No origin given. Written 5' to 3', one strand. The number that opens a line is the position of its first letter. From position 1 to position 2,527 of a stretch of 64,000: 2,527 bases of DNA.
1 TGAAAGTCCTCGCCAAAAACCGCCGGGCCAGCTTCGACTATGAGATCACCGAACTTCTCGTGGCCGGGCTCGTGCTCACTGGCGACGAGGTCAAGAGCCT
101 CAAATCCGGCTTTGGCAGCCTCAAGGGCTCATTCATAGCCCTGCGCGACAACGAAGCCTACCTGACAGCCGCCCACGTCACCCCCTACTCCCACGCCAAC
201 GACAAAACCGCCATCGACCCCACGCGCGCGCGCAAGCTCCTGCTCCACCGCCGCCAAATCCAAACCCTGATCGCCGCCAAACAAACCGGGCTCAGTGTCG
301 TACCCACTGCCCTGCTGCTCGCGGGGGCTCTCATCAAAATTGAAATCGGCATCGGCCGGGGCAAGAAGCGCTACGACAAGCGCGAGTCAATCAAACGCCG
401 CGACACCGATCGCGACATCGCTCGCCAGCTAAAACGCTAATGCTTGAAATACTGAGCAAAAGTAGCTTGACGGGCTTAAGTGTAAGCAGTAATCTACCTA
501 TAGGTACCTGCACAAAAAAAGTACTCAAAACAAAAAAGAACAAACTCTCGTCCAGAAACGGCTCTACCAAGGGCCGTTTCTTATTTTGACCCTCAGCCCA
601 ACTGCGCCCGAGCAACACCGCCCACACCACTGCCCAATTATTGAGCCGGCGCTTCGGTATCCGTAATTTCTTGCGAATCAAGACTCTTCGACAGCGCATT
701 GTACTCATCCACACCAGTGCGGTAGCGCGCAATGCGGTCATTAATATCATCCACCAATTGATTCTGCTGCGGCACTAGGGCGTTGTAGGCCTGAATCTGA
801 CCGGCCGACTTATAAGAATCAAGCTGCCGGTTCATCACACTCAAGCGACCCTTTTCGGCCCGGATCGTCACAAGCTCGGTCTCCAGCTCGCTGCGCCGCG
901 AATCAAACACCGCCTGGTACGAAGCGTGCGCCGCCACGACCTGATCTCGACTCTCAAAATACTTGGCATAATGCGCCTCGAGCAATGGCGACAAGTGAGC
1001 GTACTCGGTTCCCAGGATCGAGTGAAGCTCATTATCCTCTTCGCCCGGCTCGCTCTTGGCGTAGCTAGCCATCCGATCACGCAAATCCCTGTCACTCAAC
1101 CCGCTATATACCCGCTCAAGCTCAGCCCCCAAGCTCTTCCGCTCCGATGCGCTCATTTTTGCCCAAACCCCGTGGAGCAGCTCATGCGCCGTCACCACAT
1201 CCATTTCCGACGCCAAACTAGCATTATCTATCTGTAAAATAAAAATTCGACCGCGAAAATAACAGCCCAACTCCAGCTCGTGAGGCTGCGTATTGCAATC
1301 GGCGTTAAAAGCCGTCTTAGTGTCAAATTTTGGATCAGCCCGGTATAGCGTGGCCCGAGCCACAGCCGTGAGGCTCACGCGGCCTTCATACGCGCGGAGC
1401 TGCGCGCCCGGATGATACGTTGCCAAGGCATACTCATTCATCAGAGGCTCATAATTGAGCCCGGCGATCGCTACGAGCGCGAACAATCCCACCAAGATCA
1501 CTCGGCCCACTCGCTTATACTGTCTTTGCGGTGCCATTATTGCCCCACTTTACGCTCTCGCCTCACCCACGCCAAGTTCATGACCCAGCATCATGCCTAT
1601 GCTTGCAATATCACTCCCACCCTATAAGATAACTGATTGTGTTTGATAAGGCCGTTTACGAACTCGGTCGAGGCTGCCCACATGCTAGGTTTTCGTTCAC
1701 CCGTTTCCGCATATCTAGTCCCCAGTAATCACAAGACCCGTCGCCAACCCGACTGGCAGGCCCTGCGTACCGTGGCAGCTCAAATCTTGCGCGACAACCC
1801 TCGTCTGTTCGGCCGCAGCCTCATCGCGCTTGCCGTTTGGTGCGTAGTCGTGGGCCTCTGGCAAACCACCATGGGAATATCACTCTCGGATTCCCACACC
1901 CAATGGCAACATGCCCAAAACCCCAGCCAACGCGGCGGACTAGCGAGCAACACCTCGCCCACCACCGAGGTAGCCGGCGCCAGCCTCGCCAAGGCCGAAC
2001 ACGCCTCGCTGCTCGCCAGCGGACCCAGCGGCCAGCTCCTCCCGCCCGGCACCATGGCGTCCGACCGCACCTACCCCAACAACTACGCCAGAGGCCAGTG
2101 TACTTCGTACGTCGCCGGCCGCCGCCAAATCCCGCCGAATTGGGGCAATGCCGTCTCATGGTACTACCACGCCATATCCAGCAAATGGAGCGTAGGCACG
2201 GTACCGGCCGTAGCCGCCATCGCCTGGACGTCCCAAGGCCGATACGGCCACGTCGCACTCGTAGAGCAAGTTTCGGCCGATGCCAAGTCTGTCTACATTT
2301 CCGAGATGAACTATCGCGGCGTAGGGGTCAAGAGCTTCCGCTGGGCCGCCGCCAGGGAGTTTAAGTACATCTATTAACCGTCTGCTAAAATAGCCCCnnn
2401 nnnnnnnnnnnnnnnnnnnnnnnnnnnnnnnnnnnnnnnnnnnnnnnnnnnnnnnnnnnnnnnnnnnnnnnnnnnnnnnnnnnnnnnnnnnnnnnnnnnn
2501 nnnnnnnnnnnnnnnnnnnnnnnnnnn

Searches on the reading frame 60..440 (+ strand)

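Call 26: search_protein_families(library=pfam, proteins=[window:60-440:+], max_evalue=0.01)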
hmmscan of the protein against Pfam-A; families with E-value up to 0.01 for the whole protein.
window:60-440:+ (126 aa): 1 family
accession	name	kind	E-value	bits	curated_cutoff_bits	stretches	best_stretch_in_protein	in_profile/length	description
PF01668.23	SmpB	-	4.4e-39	134.1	27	1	2-125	19-142/143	SmpB protein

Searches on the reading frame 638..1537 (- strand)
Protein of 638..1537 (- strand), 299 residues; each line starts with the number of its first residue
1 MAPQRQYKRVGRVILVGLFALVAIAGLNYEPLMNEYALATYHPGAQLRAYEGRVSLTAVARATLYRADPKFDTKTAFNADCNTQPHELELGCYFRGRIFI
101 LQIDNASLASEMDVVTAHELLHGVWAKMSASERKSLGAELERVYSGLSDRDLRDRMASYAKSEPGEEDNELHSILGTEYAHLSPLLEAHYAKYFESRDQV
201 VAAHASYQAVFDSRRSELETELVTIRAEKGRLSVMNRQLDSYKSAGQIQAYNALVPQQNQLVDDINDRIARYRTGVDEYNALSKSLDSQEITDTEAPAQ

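Call 44: find_encoding_contigs(protein=window:638-1537:-, flank=10000, max_places=2)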
Protein window:638-1537:- (299 aa): 2 contigs read that carry it; 2 places shown.
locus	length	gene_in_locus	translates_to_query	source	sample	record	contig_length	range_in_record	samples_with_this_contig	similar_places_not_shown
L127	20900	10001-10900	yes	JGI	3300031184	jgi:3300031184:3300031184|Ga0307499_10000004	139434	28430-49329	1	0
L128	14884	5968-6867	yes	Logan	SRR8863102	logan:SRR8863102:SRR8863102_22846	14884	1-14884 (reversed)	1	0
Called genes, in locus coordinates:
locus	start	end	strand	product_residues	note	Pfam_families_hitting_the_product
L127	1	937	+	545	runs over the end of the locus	PF00128:Alpha-amylase, PF16657:Malt_amylase_C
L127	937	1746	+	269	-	PF00480:ROK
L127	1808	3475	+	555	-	PF11350:DUF3152 (weak)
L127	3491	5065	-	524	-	PF05157:MshEN (weak), PF00437:T2SSE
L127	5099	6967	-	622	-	-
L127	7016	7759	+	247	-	PF00535:Glycos_transf_2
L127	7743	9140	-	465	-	PF02366:PMT, PF16192:PMT_4TMC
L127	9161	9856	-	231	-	PF05257:CHAP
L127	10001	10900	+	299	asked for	-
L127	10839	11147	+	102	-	-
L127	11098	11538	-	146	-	PF01668:SmpB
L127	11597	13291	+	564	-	PF03485:Arg_tRNA_synt_N, PF00750:tRNA-synt_1d, PF05746:DALR_1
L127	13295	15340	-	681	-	-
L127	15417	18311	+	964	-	PF00580:UvrD-helicase, PF13245:AAA_19, PF13604:AAA_30 (faint), PF13361:UvrD_C, PF13538:UvrD_C_2 (faint), PF12705:PDDEXK_1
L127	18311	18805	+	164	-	-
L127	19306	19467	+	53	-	-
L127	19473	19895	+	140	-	-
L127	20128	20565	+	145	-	PF01047:MarR, PF12802:MarR_2 (weak)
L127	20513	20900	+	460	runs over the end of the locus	PF02646:RmuC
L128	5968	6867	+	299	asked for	-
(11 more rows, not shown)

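Call 53: search_protein_families(library=pfam, proteins=[L127:19306-19467:+, L127:19461-19895:+, L127:20128-20565:+, L127:18308-18805:+], max_evalue=0.1)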
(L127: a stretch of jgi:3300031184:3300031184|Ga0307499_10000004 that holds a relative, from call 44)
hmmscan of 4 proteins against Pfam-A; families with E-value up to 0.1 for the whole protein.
L127:19306-19467:+ (53 aa): 0 families

L127:19461-19895:+ (144 aa): 0 families

L127:20128-20565:+ (145 aa): 8 families
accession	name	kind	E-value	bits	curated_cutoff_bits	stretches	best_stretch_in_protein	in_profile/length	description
PF01047.28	MarR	-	2.6e-08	34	24.6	1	37-94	1-58/59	MarR family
PF12802.13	MarR_2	-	2.9e-06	27.8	27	1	37-93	3-60/61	MarR family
PF13601.12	HTH_34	-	0.001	19.6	27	1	42-107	3-69/80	Winged helix DNA-binding domain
PF01978.25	TrmB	-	0.0041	17.4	25.6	1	31-89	1-58/68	Sugar-specific transcriptional regulator TrmB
PF13463.12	HTH_27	-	0.0052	17.5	22.2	1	75-103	40-68/68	Winged helix DNA-binding domain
PF25212.1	HVO_A0114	-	0.021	15.1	27.6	1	37-93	20-76/84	HVO_A0114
PF25213.1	HVO_A0261_N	-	0.071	13.4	35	0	44-106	16-70/86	HVO_A0261 N-terminal domain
PF13545.12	HTH_Crp_2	-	0.075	13.4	27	0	56-86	25-55/70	Crp-like helix-turn-helix domain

L127:18308-18805:+ (165 aa): 1 family
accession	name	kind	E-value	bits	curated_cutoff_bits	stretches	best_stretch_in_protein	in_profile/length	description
PF10263.15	SprT-like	-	0.027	14.8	25.6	1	11-92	2-79/108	SprT-like family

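Call 55: find_homologous_proteins(query=L127:19473-19895:+)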
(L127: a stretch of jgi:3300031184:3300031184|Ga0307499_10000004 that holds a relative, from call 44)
Query L127:19473-19895:+ (140 aa): 193 proteins with E <= 0.001 among 255 candidates; the best 120 are listed.
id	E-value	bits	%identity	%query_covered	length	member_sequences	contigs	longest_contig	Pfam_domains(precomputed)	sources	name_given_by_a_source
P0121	4.7e-87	307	100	100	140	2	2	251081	-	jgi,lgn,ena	-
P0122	4.2e-58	214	70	99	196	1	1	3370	PF01966.29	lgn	-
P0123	1.9e-55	205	68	99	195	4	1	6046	PF01966.29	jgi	-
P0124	1.7e-53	199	63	100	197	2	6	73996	-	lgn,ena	-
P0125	6.6e-53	197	66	100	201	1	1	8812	PF01966.29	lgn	-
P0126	8.4e-53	196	66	99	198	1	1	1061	PF01966.29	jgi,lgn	jgi:hypothetical protein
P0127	1.4e-52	196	61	100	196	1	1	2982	PF01966.29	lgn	-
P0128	1.5e-52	196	66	100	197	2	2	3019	PF01966.29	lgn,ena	-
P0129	4.4e-52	194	62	99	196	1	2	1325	PF01966.29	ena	-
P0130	6.2e-52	194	62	99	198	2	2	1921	-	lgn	-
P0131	2.2e-51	192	64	100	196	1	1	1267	PF01966.29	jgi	jgi:hypothetical protein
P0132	5.1e-50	187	59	100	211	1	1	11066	PF01966.29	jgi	jgi:HD domain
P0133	5.4e-50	187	63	100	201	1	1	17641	PF01966.29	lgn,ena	-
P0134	7.2e-50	187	62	99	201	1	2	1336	-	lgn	-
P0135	1.4e-49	186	63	100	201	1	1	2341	PF01966.29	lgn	-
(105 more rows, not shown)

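Call 56: find_encoding_contigs(protein=P0121, flank=10000, max_places=3)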
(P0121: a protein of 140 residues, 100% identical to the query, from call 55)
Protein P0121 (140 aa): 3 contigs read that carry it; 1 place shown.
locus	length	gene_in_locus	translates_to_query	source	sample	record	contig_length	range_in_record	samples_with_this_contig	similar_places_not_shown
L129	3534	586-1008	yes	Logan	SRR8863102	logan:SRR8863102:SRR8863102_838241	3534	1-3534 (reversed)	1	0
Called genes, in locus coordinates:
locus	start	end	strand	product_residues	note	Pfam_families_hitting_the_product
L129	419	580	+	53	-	-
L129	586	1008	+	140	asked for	-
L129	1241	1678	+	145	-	PF01047:MarR, PF12802:MarR_2 (weak)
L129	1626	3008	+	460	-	PF02646:RmuC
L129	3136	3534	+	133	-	?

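Call 57: find_encoding_contigs(protein=P0124, flank=3000, max_places=3)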
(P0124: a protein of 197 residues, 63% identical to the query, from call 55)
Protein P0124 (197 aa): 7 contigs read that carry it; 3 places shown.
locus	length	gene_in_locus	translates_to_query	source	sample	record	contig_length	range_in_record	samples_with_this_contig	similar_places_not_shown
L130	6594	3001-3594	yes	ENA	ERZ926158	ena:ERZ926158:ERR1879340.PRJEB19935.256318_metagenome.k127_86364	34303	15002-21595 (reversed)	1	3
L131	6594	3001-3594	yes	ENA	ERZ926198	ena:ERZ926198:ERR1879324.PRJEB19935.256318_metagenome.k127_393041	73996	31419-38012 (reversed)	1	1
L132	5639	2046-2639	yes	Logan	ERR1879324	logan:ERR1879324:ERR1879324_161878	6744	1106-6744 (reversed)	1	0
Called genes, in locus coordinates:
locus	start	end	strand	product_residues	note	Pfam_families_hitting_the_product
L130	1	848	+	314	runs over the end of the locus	-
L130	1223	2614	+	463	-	PF00875:DNA_photolyase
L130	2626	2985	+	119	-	PF01925:TauE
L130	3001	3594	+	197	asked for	-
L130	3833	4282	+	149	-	PF01047:MarR, PF12802:MarR_2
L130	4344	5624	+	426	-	PF02646:RmuC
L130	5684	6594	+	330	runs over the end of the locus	PF00579:tRNA-synt_1b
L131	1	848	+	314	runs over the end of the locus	-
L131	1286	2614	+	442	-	PF00875:DNA_photolyase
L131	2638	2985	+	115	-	PF01925:TauE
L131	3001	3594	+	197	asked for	-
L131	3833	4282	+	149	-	PF01047:MarR, PF12802:MarR_2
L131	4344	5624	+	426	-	PF02646:RmuC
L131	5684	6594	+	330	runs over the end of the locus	PF00579:tRNA-synt_1b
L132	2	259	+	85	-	?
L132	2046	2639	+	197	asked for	-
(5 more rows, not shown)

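Call 58: find_encoding_contigs(protein=P0123, flank=3000, max_places=2)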
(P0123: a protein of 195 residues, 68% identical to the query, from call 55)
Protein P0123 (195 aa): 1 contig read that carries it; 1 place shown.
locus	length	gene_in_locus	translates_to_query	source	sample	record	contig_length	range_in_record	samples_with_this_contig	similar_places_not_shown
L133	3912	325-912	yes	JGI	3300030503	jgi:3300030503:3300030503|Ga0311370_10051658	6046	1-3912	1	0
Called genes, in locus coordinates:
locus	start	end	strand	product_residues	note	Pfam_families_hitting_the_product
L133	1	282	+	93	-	?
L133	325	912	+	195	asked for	PF01966:HD (weak)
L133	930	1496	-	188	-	-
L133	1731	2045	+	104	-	-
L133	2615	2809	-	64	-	-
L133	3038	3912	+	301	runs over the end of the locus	-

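Call 85: search_solved_structures(query=P0122, max_evalue=1)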
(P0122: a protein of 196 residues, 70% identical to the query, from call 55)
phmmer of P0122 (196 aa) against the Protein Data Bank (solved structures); distinct sequences matched with E-value up to 1: 3.
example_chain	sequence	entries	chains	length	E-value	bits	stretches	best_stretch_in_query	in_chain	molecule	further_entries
9h3f_A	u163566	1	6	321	0.019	17.7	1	23-87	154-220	3'-5' exoribonuclease YhaM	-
2ogi_A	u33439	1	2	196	0.44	13.3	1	31-68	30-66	Hypothetical protein SAG1661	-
4rft_A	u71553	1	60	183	0.47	13.2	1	91-180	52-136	Coat protein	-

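Call 86: search_protein_families(library=ncbifam, proteins=[P0122, L127:20128-20565:+], max_evalue=0.01)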
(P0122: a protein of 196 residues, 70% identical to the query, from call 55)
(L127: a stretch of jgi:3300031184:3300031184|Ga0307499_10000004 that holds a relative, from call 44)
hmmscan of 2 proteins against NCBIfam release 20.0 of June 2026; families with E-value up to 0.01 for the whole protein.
P0122 (196 aa): 2 families
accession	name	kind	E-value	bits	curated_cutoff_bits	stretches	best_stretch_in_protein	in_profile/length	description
TIGR00277.1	HDIG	domain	0.00034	20.4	27.6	1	28-76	5-52/84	HDIG domain-containing metalloprotein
TIGR01596.1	cas3_HD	equivalog_domain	0.00043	20.4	43.45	1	29-182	2-142/178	CRISPR-associated endonuclease Cas3''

L127:20128-20565:+ (145 aa): 15 families
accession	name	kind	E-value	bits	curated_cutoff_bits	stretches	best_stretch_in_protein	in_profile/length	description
NF045593.1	bilirub_TF_BilQ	equivalog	4.4e-09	36.2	125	1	53-137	44-128/135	bilirubin utilization transcriptional regulator BilQ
TIGR02337.1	HpaR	equivalog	3.2e-06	27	121.2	1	36-126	25-115/130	homoprotocatechuate degradation operon regulator HpaR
TIGR01884.1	cas_HTH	subfamily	3.7e-06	26.5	60.2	1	31-95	134-197/202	CRISPR-associated CARF protein Csa3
NF052438.1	TransRegRv0880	equivalog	6.5e-06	26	220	1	33-139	28-134/143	Rv0880 family HTH-type transcriptional regulator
NF008565.1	PRK11512.1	equivalog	7.8e-06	26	240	1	27-126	28-128/144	multiple antibiotic resistance transcriptional regulator MarR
NF041230.1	BagL_FevM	exception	1.2e-05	25.3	230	1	7-112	11-113/145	MarR family transcriptional regulator BagL/FevM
NF053606.1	Sta1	subfamily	2e-05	24.6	80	1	26-93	7-74/100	Sta1 family transcriptional regulator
NF053777.1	Saro0803TransReg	equivalog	4.4e-05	23.2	200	1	34-121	32-119/140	Saro_0803 family transcriptional regulator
NF040939.2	trans_reg_lrs14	equivalog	5.7e-05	23.1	90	1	24-92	6-75/103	Lrs14 family HTH-type transcriptional regulator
NF002926.0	PRK03573.1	equivalog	7e-05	22.8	120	1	11-142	4-135/144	transcriptional regulator SlyA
NF038251.1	AdcR_fam_Zn_TF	equivalog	0.00043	20.5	175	1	29-104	26-100/143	zinc-dependent MarR family transcriptional regulator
NF052638.1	TransRegOhrRVib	equivalog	0.00072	19.3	200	1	34-114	32-112/141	transcriptional regulator OhrR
TIGR04176.1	MarR_EPS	equivalog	0.0015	18.5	88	1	41-119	6-86/105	MarR family EPS-associated transcriptional regulator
NF010349.0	PRK13777.1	equivalog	0.002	17.5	153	1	14-123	18-130/190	HTH-type transcriptional regulator Hpr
NF003210.0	PRK04172.1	equivalog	0.0073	15.2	350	1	36-108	3-71/496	phenylalanine--tRNA ligase subunit alpha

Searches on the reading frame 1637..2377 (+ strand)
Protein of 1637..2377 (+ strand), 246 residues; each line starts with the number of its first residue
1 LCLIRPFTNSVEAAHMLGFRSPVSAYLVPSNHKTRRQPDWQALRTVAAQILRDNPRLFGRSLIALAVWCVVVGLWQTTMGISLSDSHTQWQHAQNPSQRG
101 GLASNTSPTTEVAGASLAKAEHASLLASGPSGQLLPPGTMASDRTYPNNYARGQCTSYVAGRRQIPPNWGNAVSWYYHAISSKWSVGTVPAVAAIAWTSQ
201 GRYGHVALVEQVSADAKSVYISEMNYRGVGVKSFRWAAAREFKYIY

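Call 26: search_protein_families(library=pfam, proteins=[window:1637-2377:+], max_evalue=0.01)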
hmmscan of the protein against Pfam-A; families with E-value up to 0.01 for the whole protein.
window:1637-2377:+ (246 aa): 1 family
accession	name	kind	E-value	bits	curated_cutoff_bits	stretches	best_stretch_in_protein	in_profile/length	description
PF05257.22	CHAP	-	4.1e-16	59.7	26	1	146-225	2-81/81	CHAP domain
